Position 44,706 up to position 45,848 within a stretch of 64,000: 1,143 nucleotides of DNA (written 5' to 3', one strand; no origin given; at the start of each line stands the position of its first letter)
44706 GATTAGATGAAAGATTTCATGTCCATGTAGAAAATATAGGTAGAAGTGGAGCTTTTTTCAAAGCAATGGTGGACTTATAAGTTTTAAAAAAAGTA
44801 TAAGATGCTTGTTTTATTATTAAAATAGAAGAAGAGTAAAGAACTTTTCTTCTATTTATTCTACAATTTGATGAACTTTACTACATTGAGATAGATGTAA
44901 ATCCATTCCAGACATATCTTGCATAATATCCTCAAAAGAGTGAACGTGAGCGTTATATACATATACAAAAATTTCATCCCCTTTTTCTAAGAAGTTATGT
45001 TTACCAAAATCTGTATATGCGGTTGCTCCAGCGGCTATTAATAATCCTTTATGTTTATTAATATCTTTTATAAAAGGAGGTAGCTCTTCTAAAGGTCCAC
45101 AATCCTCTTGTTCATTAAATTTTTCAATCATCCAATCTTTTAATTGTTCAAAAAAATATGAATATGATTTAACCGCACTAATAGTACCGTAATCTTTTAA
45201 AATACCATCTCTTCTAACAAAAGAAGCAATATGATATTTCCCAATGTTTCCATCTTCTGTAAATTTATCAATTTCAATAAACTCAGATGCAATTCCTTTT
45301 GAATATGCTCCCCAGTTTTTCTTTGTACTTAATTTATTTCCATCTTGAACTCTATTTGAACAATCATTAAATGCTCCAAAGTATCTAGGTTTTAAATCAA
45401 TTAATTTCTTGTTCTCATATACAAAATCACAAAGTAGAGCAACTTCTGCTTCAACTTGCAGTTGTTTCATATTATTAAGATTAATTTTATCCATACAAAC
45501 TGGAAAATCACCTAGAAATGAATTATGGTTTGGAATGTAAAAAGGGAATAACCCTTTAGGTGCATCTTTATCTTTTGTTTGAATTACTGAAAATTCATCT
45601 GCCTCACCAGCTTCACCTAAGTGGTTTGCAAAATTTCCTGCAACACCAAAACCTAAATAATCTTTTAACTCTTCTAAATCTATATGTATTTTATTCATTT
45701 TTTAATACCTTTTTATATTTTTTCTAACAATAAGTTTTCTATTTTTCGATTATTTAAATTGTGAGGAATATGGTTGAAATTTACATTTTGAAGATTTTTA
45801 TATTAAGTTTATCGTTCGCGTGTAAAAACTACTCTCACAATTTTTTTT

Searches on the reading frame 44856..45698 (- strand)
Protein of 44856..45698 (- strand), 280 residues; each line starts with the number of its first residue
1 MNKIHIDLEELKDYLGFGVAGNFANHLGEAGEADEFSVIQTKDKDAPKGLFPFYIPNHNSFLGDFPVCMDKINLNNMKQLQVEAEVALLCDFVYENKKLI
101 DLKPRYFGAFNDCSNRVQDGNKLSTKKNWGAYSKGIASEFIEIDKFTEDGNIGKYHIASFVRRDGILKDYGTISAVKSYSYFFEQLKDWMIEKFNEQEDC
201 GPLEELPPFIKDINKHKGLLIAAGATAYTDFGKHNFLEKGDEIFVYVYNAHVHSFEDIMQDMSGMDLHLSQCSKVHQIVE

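Call 3: search_protein_families(library=pfam, proteins=[window:44856-45698:-], max_evalue=0.01)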
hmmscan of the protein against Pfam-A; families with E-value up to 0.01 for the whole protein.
window:44856-45698:- (280 aa): 1 family
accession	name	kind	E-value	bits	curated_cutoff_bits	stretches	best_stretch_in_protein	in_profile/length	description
PF18985.5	DUF5718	-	2e-95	319.5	25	1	32-279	1-250/250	Family of unknown function (DUF5718)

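Call 4: search_protein_families(library=ncbifam, proteins=[window:44856-45698:-], max_evalue=0.01)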
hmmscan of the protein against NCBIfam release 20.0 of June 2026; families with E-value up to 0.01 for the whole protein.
window:44856-45698:- (280 aa): 0 families

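Call 33: search_protein_families(library=ncbifam, proteins=[window:44856-45698:-], max_evalue=0.00001)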
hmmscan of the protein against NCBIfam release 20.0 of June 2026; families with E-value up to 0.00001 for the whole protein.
window:44856-45698:- (280 aa): 0 families

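Call 50: search_protein_families(library=pfam, proteins=[window:44856-45698:-], max_evalue=10)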
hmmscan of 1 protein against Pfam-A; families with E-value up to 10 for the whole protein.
window:44856-45698:- (280 aa): 2 families
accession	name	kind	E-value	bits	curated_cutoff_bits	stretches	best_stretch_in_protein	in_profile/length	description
PF18985.5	DUF5718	-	2e-95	319.5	25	1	32-279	1-250/250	Family of unknown function (DUF5718)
PF09062.15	Endonuc_subdom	-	0.53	11.6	24.4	1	154-195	11-52/98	PI-PfuI Endonuclease subdomain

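Call 55: find_homologous_proteins(query=window:44856-45698:-, max_evalue=0.00001)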
Query window:44856-45698:- (280 aa): 796 proteins with E <= 0.00001 among 1956 candidates; the best 120 are listed.
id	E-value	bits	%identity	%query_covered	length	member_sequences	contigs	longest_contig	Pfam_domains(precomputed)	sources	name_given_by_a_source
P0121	2.6e-189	646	100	100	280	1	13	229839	PF18985.6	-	-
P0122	2.8e-162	557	84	100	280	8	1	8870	PF18985.6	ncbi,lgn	ncbi:MAG: DUF5718 family protein [Halarcobacter sp.]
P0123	3.6e-162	557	86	100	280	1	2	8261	PF18985.6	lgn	-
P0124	2.4e-161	554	84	100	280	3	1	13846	PF18985.6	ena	-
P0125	2.1e-157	541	82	100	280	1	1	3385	PF18985.6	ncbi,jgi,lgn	ncbi:MAG: hypothetical protein ACI81I_001048 [Arcobacteraceae bacterium]|jgi:hypothetical protein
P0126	2.8e-157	541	82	100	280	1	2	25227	PF18985.6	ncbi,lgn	-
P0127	1.3e-156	538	82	100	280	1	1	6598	PF18985.6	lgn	-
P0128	7.6e-156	536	81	100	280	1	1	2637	PF18985.6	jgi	jgi:hypothetical protein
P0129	1.8e-155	535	83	100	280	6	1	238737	PF18985.6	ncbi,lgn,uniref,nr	ncbi:DUF5718 family protein [Halarcobacter bivalviorum]|uniref:DUF5718 family protein n=1 Tax=Halarc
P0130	2.0e-155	535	80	100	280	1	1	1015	PF18985.6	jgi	jgi:hypothetical protein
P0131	2.1e-155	535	81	100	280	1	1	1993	PF18985.6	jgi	jgi:hypothetical protein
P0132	5.9e-155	533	81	100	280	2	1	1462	PF18985.6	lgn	-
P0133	6.0e-155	533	81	100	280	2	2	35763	PF18985.6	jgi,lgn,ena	-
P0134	1.4e-154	532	80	100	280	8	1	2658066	PF18985.6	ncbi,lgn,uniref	ncbi:MAG: DUF5718 family protein [Arcobacter sp.]|uniref:DUF5718 family protein n=1 Tax=Arcobacter s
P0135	3.1e-154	531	81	100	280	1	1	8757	PF18985.6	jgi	jgi:hypothetical protein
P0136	6.1e-154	530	81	100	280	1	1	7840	PF18985.6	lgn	-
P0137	8.1e-154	529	82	100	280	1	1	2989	PF18985.6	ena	-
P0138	9.6e-154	529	82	100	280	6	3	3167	PF18985.6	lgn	-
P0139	6.7e-153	526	81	100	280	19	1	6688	PF18985.6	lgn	-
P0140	1.3e-152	525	81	100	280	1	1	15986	PF18985.6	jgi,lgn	jgi:hypothetical protein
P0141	1.4e-152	525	80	100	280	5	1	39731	PF18985.6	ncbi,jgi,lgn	-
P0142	5.7e-152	523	81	100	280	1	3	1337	PF18985.6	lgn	-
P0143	5.8e-152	523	79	100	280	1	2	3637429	PF18985.6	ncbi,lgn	ncbi:MAG: DUF5718 family protein [Halarcobacter sp.]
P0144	7.8e-150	516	79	100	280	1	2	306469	PF18985.6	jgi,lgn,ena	-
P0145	9.6e-150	516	80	100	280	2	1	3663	PF18985.6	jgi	-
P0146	1.5e-149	515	80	100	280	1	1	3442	PF18985.6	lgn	-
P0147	2.0e-149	515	79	100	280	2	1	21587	PF18985.6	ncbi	ncbi:MAG: DUF5718 family protein [Arcobacteraceae bacterium]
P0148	2.6e-149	515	78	100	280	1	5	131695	PF18985.6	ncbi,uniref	ncbi:DUF5718 family protein [Arcobacter sp.]|uniref:DUF5718 family protein n=1 Tax=Arcobacter sp. Ta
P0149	3.4e-149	514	79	100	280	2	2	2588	PF18985.6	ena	-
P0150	3.8e-149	514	79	100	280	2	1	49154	PF18985.6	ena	-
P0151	6.3e-149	513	80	100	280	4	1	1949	PF18985.6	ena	-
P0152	1.0e-148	513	79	98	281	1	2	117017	PF18985.6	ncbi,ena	-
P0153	1.1e-148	513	79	100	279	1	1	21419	PF18985.6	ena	-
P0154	1.2e-148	512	78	100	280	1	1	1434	PF18985.6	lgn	-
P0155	1.5e-148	512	84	94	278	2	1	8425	PF18985.6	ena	-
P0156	1.7e-148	512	78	100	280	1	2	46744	PF18985.6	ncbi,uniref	ncbi:DUF5718 family protein [Arcobacter sp.]|uniref:DUF5718 family protein n=1 Tax=Arcobacter sp. Ta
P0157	1.7e-148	512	78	100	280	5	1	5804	PF18985.6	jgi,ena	-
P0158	1.7e-148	512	79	100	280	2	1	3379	PF18985.6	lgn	-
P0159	7.0e-147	507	78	100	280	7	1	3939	PF18985.6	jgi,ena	-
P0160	9.9e-147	506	76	100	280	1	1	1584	PF18985.6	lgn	-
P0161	4.0e-146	504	77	100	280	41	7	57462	PF18985.6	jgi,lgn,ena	-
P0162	6.8e-146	503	76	100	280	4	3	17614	PF18985.6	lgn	-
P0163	1.6e-145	502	77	100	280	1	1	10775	PF18985.6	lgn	-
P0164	4.7e-144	497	77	100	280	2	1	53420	PF18985.6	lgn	-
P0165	1.0e-143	496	75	100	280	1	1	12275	PF18985.6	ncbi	-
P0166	1.2e-142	493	76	100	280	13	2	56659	PF18985.6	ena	-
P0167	3.3e-142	491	76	100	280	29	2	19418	PF18985.6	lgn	-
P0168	4.5e-142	491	75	100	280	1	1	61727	PF18985.6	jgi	jgi:hypothetical protein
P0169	5.0e-142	491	76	100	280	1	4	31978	PF18985.6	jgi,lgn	jgi:hypothetical protein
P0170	1.4e-141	489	76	99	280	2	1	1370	PF18985.6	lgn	-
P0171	5.7e-140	484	73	100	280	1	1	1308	PF18985.6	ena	-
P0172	3.7e-139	481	75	100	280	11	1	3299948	PF18985.6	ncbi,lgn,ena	-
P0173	6.5e-139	480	76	97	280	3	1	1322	PF18985.6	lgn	-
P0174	5.8e-138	477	74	100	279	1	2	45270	PF18985.6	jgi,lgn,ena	-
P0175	8.8e-138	477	74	100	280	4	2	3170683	PF18985.6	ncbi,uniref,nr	ncbi:DUF5718 family protein [Halarcobacter ebronensis]|uniref:DUF5718 family protein n=1 Tax=Halarco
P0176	7.5e-136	470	73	99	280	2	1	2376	PF18985.6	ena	-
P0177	4.0e-135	468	73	100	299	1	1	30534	PF18985.6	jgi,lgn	-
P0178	3.2e-134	465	73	98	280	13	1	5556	PF18985.6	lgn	-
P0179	5.8e-133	461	72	98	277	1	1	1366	PF18985.6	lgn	-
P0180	1.3e-132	460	72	100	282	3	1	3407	PF18985.6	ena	-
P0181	1.7e-132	459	72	98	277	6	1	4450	PF18985.6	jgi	jgi:hypothetical protein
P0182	1.8e-132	459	72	98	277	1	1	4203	PF18985.6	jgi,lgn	-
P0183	2.1e-132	459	71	98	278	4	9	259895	PF18985.6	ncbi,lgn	-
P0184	5.1e-132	458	72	98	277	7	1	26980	PF18985.6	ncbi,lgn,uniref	ncbi:MAG: DUF5718 family protein [Poseidonibacter sp.]|uniref:DUF5718 family protein n=1 Tax=Poseido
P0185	6.5e-132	457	71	98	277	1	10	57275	PF18985.6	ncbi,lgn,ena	-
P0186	1.1e-131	457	72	98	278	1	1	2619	PF18985.6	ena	-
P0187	1.2e-131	457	71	100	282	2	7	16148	PF18985.6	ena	-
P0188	2.4e-131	456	71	98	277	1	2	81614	PF18985.6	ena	-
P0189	3.9e-131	455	74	98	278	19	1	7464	PF18985.6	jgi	jgi:hypothetical protein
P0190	4.4e-131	455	70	99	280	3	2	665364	PF18985.6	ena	-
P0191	6.4e-131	454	71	100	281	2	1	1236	PF18985.6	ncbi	-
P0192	8.2e-131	454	70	98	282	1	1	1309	PF18985.6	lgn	-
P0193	8.3e-131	454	72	98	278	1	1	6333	PF18985.6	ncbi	-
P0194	9.0e-131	454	72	98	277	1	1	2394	PF18985.6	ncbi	-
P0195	1.1e-130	454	71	98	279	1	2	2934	PF18985.6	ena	-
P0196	1.5e-130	453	71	100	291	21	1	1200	PF18985.6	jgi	-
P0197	2.0e-130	453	72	100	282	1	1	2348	PF18985.6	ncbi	-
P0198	2.6e-130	452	70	100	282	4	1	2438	PF18985.6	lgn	-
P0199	2.7e-130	452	71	100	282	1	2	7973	PF18985.6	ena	-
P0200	2.9e-130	452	72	98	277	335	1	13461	PF18985.6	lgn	-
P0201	3.8e-130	452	70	100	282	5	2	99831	PF18985.6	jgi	-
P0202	4.0e-130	452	70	100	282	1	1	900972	PF18985.6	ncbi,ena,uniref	ncbi:DUF5718 family protein [Arcobacter arenosus]|uniref:DUF5718 family protein n=1 Tax=Arcobacter a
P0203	8.1e-130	451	71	98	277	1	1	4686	PF18985.6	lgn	-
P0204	9.1e-130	450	70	98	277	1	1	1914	PF18985.6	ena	-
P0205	1.1e-129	450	71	98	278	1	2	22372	PF18985.6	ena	-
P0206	1.1e-129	450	71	98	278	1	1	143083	PF18985.6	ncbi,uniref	ncbi:DUF5718 family protein [Arcobacter sp. s6]|uniref:DUF5718 family protein n=1 Tax=Arcobacter sp.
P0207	1.2e-129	450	71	100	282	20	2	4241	PF18985.6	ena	-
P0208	1.3e-129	450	70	100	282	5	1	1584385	PF18985.6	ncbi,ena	-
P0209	2.1e-129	449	70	100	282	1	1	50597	PF18985.6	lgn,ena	-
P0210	3.9e-129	448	71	96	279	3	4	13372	PF18985.6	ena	-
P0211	1.2e-128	447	72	98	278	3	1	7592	PF18985.6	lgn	-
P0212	1.2e-128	447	71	98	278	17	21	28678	PF18985.6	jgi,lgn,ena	jgi:hypothetical protein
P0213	2.3e-128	446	70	98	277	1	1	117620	PF18985.6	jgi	jgi:hypothetical protein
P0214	2.6e-128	446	71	98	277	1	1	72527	PF18985.6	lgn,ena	-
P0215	2.6e-128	446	70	98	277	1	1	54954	PF18985.6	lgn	-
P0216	3.8e-128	445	70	98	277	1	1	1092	PF18985.6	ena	-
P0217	4.5e-128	445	70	100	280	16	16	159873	PF18985.6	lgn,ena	-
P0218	7.2e-128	444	71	98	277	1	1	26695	PF18985.6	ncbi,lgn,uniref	uniref:DUF5718 family protein n=1 Tax=Aliarcobacter sp. TaxID=2321116 RepID=UPI00404839A3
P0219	1.4e-127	443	71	98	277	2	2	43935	PF18985.6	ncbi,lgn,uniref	uniref:DUF5718 family protein n=1 Tax=Aliarcobacter sp. TaxID=2321116 RepID=UPI0040484A67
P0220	1.5e-127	443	71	98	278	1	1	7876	PF18985.6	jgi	jgi:hypothetical protein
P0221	1.9e-127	443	70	98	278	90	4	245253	PF18985.6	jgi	-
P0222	2.6e-127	442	71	98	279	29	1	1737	PF18985.6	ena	-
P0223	2.8e-127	442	70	98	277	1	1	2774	PF18985.6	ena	-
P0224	4.4e-127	442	71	98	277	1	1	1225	PF18985.6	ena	-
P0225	4.9e-127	441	69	98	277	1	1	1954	PF18985.6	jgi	-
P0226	5.6e-127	441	70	98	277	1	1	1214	PF18985.6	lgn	-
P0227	6.3e-127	441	68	100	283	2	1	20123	PF18985.6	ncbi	-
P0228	1.2e-126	440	70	98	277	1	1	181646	PF18985.6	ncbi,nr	ncbi:MAG: DUF5718 family protein [Aliarcobacter sp.]|nr:DUF5718 family protein [Aliarcobacter sp.]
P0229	1.4e-126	440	69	98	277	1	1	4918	PF18985.6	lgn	-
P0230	1.6e-126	440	70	98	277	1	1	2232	PF18985.6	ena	-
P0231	1.7e-126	440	70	98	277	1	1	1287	PF18985.6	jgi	jgi:hypothetical protein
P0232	2.6e-126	439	68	97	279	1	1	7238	PF18985.6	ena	-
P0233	3.8e-126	439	70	98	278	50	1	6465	PF18985.6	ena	-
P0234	4.0e-126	438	69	98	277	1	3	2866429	PF18985.6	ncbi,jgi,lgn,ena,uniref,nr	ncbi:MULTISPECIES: DUF5718 family protein [Arcobacteraceae]|uniref:Uncharacterized protein n=1 Tax=P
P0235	5.3e-126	438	69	98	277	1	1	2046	PF18985.6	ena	-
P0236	7.7e-126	438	69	98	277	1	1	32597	PF18985.6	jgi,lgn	-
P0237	8.4e-126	437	70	98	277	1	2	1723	PF18985.6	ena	-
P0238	9.3e-126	437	69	98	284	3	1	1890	PF18985.6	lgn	-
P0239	1.1e-125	437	69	98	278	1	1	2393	PF18985.6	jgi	jgi:hypothetical protein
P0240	1.1e-125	437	70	98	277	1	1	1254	PF18985.6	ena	-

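Call 67: predict_structure(alignment_id=A2)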
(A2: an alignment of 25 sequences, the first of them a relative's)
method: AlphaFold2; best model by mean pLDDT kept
length: 280 residues; sequences in the alignment: 25
mean_pLDDT: 78.9   pTM: 0.81
mean pLDDT of the five models: 78.9, 78.7, 76.5, 74.8, 74.6
residues with pLDDT >= 90: 91; 70-90: 128; 50-70: 28; < 50: 33
segments of 3 or more residues with pLDDT < 50: 22-47, 198-204
pLDDT, mean of each block of 10 residues (from residue 1): 84 85 45 41 49 84 88 90 91 86 93 74 67 92 86 90 91 79 75 63 50 83 76 90 94 86 82 94
secondary structure, 60 per line:
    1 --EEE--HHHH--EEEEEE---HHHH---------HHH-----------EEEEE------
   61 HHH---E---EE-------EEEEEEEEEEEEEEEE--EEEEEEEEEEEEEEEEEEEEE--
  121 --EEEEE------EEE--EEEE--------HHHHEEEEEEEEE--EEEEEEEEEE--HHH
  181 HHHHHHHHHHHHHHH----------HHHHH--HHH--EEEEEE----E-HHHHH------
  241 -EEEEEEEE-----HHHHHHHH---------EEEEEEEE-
elements in order: E3-5 H8-11 E14-19 H23-26 E50-54 E80-95 E98-118 E123-127 E134-136 E139-142 H151-154 E155-163 E166-175 H178-195 H206-210 E218-223 H230-234 E242-249 H255-262 E272-279

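Call 70: fold_search(model_id=the predicted structure, library=pdb)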
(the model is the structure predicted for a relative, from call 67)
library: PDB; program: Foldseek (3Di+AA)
matches with E <= 10: 352; with E <= 0.001: 27
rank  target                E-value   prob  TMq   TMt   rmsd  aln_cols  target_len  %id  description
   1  4dbh_A                1.1e-06  1.00  0.42  0.43   7.7       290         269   15  Crystal structure of Cg1458 with inhibitor (released 2012-11-28)
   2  2q19                  1.3e-06  1.00  0.45  0.45   9.2       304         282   12  2-keto-3-deoxy-D-arabinonate dehydratase apo form (released 2008-04-08)
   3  2q1d                  1.7e-06  1.00  0.49  0.49   8.3       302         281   13  2-keto-3-deoxy-D-arabinonate dehydratase complexed with magnesium and 2,5-dioxopentanoate (released 2008-04-08)
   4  4dbf_A                3.8e-06  1.00  0.38  0.41   8.9       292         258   13  Crystal structures of Cg1458 (released 2012-11-28)
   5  3lzk_D                6.8e-06  1.00  0.45  0.38   8.2       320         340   13  The crystal structure of a probably aromatic amino acid degradation proteiN from Sinorhizobium meliloti 1021 (released 2010-03-16)
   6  6j57_A                7.7e-06  1.00  0.43  0.43   7.3       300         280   11  Crystal structure of fumarylpyruvate hydrolase from Corynebacterium glutamicum (released 2019-12-18)
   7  4dbf_B                1.1e-05  1.00  0.37  0.40   8.3       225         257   13  Crystal structures of Cg1458 (released 2012-11-28)
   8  8suu_A                2.1e-05  1.00  0.44  0.42   6.1       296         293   10  Crystal structure of YisK from Bacillus subtilis in apo form (released 2023-11-01)
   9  3lzk_A                2.1e-05  1.00  0.41  0.35   8.8       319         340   12  The crystal structure of a probably aromatic amino acid degradation proteiN from Sinorhizobium meliloti 1021 (released 2010-03-16)
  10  3lzk_C                3.0e-05  1.00  0.41  0.35   8.6       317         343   13  The crystal structure of a probably aromatic amino acid degradation proteiN from Sinorhizobium meliloti 1021 (released 2010-03-16)
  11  1wzo_C                4.6e-05  1.00  0.43  0.50   6.6       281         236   10  Crystal Structure of the HpcE from Thermus Thermophilus HB8 (released 2006-02-21)
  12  5ti1_H                5.5e-05  1.00  0.48  0.34   8.5       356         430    7  Crystal Structure of Fumarylacetoacetate hydrolase from Burkholderia xenovorans LB400 (released 2017-02-08)
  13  2dfu_D                7.4e-05  1.00  0.41  0.46   8.7       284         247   12  Crystal structure of the 2-hydroxyhepta-2,4-diene-1,7-dioate isomerase from Thermus Thermophilus HB8 (released 2006-09-03)
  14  9kkt_A                7.4e-05  1.00  0.46  0.35  10.8       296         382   16  Structure-guided interface engineering for modifying substrate binding and catalytic activity of 2-keto-3-deoxy-D-xylo (released 2025-11-19)
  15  5d2i_B                8.8e-05  1.00  0.39  0.42   9.7       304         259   11  4-oxalocrotonate decarboxylase from Pseudomonas putida G7 - complexed with calcium and acetate (released 2016-05-04)
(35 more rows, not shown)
